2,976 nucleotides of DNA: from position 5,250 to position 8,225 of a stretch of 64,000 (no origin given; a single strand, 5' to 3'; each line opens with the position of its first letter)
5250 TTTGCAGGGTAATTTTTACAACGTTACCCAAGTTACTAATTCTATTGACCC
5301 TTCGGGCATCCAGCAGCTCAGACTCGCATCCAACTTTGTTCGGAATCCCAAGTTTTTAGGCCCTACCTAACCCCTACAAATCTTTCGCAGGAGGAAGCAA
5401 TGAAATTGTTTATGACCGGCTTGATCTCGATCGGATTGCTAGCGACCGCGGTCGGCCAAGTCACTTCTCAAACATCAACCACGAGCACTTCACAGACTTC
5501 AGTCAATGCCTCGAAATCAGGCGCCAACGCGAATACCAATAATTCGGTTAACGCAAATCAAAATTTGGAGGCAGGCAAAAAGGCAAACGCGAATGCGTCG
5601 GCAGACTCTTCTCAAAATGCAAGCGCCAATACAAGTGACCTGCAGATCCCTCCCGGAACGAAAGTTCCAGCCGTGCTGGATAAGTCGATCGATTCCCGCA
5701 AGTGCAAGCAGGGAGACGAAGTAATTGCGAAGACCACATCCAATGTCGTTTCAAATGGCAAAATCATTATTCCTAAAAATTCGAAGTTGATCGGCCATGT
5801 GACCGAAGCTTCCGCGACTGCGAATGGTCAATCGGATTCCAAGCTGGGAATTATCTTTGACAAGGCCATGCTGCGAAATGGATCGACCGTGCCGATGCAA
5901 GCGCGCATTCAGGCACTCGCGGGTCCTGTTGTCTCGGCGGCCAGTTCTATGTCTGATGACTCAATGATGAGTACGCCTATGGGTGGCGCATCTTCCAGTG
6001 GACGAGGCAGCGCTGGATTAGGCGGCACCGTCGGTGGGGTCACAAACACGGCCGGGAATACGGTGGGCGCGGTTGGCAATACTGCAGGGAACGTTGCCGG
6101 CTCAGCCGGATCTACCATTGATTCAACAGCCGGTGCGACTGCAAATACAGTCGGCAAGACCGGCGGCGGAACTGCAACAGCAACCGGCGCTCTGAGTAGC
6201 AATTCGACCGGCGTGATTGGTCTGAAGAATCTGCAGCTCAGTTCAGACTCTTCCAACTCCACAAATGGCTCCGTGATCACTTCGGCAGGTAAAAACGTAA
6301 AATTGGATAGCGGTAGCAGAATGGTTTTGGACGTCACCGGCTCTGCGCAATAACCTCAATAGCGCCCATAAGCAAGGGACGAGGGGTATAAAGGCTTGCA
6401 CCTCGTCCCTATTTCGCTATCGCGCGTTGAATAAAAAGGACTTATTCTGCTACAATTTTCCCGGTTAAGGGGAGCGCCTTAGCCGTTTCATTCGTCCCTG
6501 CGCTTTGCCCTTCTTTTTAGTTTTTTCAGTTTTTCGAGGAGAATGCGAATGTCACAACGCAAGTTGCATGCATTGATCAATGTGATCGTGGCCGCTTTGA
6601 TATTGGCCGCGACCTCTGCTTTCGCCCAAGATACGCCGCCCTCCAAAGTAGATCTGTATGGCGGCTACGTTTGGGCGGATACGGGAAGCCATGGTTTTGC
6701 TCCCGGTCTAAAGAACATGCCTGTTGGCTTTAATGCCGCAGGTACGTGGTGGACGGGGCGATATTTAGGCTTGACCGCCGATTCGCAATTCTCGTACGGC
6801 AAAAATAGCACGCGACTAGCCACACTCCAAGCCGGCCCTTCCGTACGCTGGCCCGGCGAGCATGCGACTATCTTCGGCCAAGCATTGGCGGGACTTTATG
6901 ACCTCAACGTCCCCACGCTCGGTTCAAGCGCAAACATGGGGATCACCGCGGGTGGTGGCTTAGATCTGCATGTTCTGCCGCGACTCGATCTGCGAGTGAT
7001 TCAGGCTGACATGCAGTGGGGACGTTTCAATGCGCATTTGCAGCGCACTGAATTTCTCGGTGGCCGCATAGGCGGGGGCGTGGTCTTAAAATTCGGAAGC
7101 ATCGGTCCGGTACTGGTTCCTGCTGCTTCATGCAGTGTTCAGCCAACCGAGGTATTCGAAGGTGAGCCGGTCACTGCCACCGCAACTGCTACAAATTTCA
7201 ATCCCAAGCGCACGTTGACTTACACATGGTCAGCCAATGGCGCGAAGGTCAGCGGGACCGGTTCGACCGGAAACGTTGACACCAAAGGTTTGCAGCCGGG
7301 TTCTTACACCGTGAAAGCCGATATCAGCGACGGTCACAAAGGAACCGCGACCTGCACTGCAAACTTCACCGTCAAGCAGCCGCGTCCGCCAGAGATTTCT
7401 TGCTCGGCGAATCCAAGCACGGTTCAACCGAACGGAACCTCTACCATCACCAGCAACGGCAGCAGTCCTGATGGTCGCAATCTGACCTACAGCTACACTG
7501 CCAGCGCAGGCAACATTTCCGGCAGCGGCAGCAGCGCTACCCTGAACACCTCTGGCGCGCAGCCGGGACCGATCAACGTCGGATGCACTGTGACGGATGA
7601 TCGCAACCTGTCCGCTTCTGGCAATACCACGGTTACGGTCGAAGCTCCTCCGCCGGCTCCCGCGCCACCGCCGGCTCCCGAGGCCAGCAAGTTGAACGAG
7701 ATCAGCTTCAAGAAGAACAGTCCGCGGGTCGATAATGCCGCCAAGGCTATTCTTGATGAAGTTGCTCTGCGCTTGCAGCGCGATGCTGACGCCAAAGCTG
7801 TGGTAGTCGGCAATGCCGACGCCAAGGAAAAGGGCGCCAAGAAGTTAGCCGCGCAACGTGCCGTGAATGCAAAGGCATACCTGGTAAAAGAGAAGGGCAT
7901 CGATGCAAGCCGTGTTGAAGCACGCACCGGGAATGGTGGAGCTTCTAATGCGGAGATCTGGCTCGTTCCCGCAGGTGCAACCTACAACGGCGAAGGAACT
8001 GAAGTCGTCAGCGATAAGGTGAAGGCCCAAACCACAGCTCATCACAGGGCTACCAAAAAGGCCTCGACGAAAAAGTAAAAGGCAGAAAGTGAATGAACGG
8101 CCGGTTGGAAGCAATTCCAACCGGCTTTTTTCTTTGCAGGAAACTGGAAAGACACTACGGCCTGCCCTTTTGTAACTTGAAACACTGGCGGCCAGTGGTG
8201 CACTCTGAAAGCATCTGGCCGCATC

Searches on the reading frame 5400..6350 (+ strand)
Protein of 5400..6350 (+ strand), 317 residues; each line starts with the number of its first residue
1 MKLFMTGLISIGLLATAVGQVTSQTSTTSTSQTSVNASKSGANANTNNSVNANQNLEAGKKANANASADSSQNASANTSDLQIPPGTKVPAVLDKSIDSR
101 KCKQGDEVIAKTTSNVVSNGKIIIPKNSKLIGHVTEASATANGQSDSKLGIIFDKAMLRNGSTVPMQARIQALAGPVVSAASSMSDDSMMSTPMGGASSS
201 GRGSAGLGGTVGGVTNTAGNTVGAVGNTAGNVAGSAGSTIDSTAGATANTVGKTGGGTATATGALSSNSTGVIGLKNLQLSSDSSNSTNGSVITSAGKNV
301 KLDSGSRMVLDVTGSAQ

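Call 37: search_protein_families(library=pfam, proteins=[window:5400-6350:+], max_evalue=0.00001)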
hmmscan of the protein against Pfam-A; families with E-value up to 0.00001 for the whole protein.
window:5400-6350:+ (317 aa): 1 family
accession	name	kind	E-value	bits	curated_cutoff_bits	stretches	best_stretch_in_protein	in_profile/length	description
PF03743.19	TrbI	-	6.4e-06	26.6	35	1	83-242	2-161/188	Bacterial conjugation TrbI-like protein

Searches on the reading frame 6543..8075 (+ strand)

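Call 37: search_protein_families(library=pfam, proteins=[window:6543-8075:+], max_evalue=0.00001)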
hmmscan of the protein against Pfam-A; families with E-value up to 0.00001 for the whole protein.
window:6543-8075:+ (511 aa): 2 families
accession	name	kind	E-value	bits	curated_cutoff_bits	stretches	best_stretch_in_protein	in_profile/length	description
PF00691.25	OmpA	-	1.5e-10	41.7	27.2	1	389-467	2-82/98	OmpA family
PF22352.2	K319L-like_PKD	-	3.6e-07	30.5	27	0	294-366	7-84/84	K319L-like, PKD domain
